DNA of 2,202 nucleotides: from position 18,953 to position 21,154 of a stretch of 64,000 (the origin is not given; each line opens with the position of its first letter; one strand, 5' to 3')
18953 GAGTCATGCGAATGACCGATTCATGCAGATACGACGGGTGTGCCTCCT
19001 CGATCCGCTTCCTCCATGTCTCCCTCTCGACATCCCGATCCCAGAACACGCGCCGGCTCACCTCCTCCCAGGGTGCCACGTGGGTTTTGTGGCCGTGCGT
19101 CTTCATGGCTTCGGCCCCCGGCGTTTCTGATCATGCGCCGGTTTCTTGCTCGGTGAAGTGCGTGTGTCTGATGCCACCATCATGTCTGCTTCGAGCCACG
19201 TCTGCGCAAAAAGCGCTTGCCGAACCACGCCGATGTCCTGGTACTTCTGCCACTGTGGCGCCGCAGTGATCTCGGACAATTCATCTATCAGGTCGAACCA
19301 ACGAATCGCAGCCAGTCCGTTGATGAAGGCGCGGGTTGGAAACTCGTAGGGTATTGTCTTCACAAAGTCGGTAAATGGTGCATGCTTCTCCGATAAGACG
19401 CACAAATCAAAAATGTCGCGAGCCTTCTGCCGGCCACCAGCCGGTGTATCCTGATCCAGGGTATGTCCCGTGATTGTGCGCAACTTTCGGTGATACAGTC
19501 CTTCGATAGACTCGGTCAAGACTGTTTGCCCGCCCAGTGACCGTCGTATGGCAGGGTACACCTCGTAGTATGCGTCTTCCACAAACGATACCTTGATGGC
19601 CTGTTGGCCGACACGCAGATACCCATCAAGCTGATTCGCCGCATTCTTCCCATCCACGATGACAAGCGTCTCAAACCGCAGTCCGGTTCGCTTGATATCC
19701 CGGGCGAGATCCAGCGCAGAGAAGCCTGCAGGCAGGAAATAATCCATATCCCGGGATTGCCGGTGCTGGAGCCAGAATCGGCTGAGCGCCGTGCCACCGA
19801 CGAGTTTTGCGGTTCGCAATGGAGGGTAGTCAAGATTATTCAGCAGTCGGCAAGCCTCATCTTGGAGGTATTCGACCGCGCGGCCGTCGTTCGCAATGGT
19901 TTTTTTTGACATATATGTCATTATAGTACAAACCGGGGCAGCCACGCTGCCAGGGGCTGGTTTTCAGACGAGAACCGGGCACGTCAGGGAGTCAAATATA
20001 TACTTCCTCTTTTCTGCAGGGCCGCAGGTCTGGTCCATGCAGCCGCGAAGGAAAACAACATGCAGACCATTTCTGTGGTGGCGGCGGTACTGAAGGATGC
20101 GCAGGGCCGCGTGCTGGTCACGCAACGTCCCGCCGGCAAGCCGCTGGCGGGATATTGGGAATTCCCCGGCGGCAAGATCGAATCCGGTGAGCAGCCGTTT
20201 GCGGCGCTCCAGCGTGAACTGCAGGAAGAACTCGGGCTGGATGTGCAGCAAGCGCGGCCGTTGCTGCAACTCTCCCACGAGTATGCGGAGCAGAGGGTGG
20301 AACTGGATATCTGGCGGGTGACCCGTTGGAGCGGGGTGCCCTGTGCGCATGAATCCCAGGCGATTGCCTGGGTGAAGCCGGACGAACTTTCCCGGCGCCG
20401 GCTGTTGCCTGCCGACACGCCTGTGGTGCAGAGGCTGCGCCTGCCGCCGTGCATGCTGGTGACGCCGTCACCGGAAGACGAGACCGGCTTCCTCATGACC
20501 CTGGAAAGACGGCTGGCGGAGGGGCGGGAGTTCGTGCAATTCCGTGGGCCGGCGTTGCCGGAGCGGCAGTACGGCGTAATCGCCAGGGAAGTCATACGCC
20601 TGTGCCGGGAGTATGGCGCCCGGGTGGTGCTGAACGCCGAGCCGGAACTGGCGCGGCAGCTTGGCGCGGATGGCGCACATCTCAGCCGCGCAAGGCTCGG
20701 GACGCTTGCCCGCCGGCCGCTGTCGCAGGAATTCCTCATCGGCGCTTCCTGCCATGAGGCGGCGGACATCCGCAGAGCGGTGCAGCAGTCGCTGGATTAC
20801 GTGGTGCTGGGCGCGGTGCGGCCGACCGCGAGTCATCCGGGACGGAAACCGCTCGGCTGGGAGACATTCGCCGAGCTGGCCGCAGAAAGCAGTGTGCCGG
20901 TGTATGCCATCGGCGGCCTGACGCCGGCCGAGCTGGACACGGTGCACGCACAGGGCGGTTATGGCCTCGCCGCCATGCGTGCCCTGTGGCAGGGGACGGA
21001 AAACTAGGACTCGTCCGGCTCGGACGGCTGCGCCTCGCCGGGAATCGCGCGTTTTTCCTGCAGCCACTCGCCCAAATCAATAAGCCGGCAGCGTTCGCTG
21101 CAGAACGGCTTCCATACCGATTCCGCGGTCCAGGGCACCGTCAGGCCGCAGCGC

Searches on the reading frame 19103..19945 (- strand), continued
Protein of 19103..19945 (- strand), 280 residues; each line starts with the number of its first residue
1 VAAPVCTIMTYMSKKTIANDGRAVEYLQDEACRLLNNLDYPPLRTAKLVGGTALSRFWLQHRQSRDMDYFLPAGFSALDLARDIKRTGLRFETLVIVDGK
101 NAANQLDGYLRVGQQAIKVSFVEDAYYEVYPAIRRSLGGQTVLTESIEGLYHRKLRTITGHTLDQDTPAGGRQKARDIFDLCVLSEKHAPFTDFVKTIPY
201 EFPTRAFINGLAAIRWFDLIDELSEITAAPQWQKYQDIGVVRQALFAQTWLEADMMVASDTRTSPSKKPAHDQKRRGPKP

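Call 49: list_cluster_members(proteins=[L001:4756-5358:+, P0001, P0122, P0123, L004:4813-5346:+])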
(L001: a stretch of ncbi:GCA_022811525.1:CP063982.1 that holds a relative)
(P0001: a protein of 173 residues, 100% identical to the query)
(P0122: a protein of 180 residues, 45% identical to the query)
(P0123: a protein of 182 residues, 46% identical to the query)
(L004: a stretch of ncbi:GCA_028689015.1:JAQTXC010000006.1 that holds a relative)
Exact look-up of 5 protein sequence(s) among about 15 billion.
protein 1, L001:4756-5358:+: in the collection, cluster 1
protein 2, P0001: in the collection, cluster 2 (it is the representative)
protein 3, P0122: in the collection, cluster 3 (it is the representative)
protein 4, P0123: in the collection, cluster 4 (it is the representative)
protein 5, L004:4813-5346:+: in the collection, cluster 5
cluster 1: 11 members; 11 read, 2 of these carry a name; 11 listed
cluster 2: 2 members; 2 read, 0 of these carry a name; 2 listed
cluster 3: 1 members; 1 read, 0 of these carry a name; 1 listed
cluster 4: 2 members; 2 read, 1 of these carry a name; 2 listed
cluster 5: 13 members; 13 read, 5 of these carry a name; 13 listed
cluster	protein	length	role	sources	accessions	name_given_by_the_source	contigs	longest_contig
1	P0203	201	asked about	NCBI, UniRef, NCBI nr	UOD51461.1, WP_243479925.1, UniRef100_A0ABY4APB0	hypothetical protein [Orrella daihaiensis] | Uncharacterized protein n=1 Tax=Orrella daihaiensis TaxID=2782176 RepID=A0ABY4APB0_9BURK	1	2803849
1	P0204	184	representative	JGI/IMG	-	-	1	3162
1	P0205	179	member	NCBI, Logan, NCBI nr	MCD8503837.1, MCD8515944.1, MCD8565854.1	MAG: hypothetical protein LRY53_09550 [Burkholderiaceae bacterium] | hypothetical protein [Burkholderiaceae bacterium]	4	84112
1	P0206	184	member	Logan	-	-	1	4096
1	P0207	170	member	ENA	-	-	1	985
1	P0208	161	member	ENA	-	-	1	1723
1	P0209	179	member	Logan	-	-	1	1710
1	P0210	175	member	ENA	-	-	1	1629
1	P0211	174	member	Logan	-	-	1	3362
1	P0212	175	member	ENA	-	-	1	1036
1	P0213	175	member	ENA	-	-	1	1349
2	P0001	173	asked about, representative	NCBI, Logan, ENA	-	-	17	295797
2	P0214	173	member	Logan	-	-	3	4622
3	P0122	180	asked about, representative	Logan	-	-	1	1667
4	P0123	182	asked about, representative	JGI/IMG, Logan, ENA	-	-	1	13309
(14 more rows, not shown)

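Call 70: search_protein_families(library=phrogs, proteins=[window:19103-19921:-], max_evalue=0.1)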
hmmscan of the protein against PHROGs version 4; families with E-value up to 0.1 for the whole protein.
window:19103-19921:- (272 aa): 0 families

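Call 81: find_encoding_contigs(protein=P0111, flank=3000, max_places=1)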
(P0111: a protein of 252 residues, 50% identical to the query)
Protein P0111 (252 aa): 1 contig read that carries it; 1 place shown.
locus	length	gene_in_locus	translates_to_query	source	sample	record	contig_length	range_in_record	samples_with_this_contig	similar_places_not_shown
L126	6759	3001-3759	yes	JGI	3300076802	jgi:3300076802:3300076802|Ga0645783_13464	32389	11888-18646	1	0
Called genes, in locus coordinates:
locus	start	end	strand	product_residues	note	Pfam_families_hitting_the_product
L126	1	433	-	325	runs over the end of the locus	-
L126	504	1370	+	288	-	PF00089:Trypsin (faint), PF13365:Trypsin_2 (weak)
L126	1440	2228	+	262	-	PF00561:Abhydrolase_1 (faint)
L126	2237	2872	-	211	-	-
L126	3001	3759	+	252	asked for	PF08843:AbiEii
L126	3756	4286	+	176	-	-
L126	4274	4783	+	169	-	-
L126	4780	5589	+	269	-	-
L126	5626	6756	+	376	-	PF01068:DNA_ligase_A_M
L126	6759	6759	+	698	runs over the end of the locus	-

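Call 82: find_encoding_contigs(protein=P0050, flank=3000, max_places=1)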
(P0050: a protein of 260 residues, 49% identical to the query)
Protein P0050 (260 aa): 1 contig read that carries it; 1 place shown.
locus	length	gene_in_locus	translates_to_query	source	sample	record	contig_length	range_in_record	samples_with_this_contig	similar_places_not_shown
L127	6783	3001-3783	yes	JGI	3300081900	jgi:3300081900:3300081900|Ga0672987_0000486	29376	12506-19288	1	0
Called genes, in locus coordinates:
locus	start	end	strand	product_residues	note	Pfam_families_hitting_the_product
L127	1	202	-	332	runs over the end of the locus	-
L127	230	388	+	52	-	-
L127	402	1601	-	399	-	-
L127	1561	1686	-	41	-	-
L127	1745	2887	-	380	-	PF04055:Radical_SAM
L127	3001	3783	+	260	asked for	PF08843:AbiEii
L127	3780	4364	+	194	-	-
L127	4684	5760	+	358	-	-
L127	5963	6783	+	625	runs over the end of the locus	PF03235:GmrSD_N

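Call 83: find_encoding_contigs(protein=P0079, flank=3000, max_places=1)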
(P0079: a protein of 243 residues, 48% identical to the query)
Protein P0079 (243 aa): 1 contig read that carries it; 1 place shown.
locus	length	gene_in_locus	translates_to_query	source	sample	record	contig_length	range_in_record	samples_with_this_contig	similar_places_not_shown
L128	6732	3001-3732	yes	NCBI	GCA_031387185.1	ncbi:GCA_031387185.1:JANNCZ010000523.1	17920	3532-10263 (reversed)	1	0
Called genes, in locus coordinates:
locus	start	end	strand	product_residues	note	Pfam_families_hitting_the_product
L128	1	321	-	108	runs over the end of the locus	PF01047:MarR, PF12802:MarR_2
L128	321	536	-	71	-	-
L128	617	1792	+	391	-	PF00437:T2SSE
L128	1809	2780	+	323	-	PF08007:JmjC_2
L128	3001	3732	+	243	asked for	PF08843:AbiEii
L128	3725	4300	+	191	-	-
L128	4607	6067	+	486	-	PF13609:Porin_4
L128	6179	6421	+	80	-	-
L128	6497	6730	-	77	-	PF09720:Unstab_antitox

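Call 104: search_protein_families(library=padloc, alignment_id=A4, max_evalue=0.01)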
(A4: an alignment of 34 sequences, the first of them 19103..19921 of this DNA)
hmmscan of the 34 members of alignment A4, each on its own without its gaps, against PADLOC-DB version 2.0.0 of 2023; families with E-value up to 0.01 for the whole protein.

A. member 1, window:19103-19921:- (272 aa): 4 families
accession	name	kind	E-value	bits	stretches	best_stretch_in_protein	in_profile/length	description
PDLC02303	AbiEii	-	5.9e-05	20.6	1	39-180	42-185/249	AbiEii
PDLC02298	AbiEii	-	7.3e-05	20.3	1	26-181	14-163/220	AbiEii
PDLC02304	AbiEii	-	0.00041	18.4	0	41-64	46-70/260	AbiEii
PDLC02307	AbiEii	-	0.0022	15.8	0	135-181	114-149/219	AbiEii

B. families by the number of members that match (of 34 scanned): 18 families
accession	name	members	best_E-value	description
PDLC02304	AbiEii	34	1.5e-07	AbiEii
PDLC02303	AbiEii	34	2.4e-07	AbiEii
PDLC02307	AbiEii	33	4.7e-07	AbiEii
PDLC02296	AbiEii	32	3.3e-07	AbiEii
PDLC02323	AbiEii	31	7.6e-07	AbiEii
PDLC02328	AbiEii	30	2.4e-07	AbiEii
PDLC02298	AbiEii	28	1.3e-06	AbiEii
PDLC02318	AbiEii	28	1.6e-06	AbiEii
PDLC02292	AbiEii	26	2.6e-05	AbiEii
PDLC02319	AbiEii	24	7.3e-08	AbiEii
PDLC02321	AbiEii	24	1.7e-05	AbiEii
PDLC02330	AbiEii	18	1e-05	AbiEii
PDLC02293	AbiEii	17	7.1e-05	AbiEii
PDLC02313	AbiEii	10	0.00038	AbiEii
PDLC02294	AbiEii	9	0.0015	AbiEii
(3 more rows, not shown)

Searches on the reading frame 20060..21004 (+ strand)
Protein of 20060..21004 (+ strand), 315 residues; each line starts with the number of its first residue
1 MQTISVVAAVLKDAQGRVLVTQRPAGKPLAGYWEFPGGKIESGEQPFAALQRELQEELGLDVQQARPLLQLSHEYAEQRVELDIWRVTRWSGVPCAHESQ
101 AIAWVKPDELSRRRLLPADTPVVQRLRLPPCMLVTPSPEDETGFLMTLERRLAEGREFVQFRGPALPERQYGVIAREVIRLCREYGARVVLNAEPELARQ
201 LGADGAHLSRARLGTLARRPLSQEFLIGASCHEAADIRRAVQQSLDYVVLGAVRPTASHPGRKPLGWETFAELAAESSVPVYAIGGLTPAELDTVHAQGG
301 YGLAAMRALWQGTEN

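Call 30: find_related_loci(query=window:20060-21004:+, collection=genome_contigs, flank=6000)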
Query window:20060-21004:+ (315 aa) in genome_contigs; peptide patterns used: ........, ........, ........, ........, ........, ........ (x = any residue, [..] = any of these).
600 stretches matched a pattern (row limit reached: there are more); 592 encode a relative of the query (tblastn E <= 1e-3); the best 80 are kept; 80 distinct loci.
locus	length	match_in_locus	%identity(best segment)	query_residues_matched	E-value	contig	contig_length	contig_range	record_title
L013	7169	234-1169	56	1-311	1e-109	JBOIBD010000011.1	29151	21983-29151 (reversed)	MAG: Gammaproteobacteria bacterium isolate SE1507_maxbin2.bin.32 NODE_731_length_29151_cov_1.923787, whole genome shotgu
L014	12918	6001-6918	46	4-310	1e-77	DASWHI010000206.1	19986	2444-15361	MAG TPA_asm: Burkholderiales bacterium isolate SMAG_U2838 k141_3116554, whole genome shotgun sequence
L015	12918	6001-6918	44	4-311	7e-76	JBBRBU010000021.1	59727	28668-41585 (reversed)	MAG: Lysobacterales bacterium isolate Co_metawrap_2359 Cmw_2359_k141_29252561_length_59727_cov_12.9991, whole genome sho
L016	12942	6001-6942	44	1-315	2e-75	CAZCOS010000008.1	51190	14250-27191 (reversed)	MAG TPA_asm: uncultured Sterolibacterium sp. isolate SRP263991_co5_122 genome assembly, contig: NODE_1421_length_51190_c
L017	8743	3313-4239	42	2-311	9e-75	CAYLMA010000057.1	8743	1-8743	MAG TPA_asm: uncultured Sulfuricella sp. isolate SRP302447_co1_56 genome assembly, contig: NODE_21606_length_8743_cov_50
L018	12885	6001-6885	45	15-310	2e-74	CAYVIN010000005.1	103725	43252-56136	MAG TPA_asm: uncultured Sulfuricella sp. isolate SRP302447_co3_331 genome assembly, contig: NODE_547_length_103725_cov_1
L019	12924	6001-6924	43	4-310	1e-74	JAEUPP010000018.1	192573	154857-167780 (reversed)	MAG: Rhodanobacteraceae bacterium isolate new MAG-228 k141_3839779, whole genome shotgun sequence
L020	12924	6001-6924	42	3-309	3e-73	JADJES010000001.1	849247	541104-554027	MAG: Nitrosomonas sp. isolate Bjer_18-Q3-R1-45_BAT3C.235 tig00001358-10-8502210, whole genome shotgun sequence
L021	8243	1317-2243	43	1-310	3e-73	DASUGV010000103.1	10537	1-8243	MAG TPA_asm: Rhodocyclaceae bacterium isolate SMAG_U1415 k141_1318435, whole genome shotgun sequence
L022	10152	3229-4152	46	4-312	1e-73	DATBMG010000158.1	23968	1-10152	MAG TPA_asm: Burkholderiales bacterium isolate SMAG_U3992 k141_3319728, whole genome shotgun sequence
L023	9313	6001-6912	43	6-311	5e-73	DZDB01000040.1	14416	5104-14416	MAG TPA_asm: Sideroxydans lithotrophicus isolate SulCav_PC08_64_58_16 SulCav_PC08-64_3050_length_14416_cov_7.986004, who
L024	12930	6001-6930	45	1-311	9e-73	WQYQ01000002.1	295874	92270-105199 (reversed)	MAG: Betaproteobacteria bacterium isolate Emb289P4bin18 Ga0123357_10000005, whole genome shotgun sequence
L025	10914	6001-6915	44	3-315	2e-72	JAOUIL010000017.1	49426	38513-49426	MAG: Betaproteobacteria bacterium isolate 4_1_Oct_SF_Bin27 4_1_Oct_SF_Bin27_scaffold_170_c1, whole genome shotgun sequen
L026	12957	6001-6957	43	2-310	3e-72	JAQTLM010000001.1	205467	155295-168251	MAG: Gallionella sp. isolate STA_17 NODE_129_length_205467_cov_210.553253_Sandtown_A, whole genome shotgun sequence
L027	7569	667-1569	43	12-310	4e-72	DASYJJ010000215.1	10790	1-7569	MAG TPA_asm: Rhodanobacteraceae bacterium isolate SMAG_U4292 k141_769266, whole genome shotgun sequence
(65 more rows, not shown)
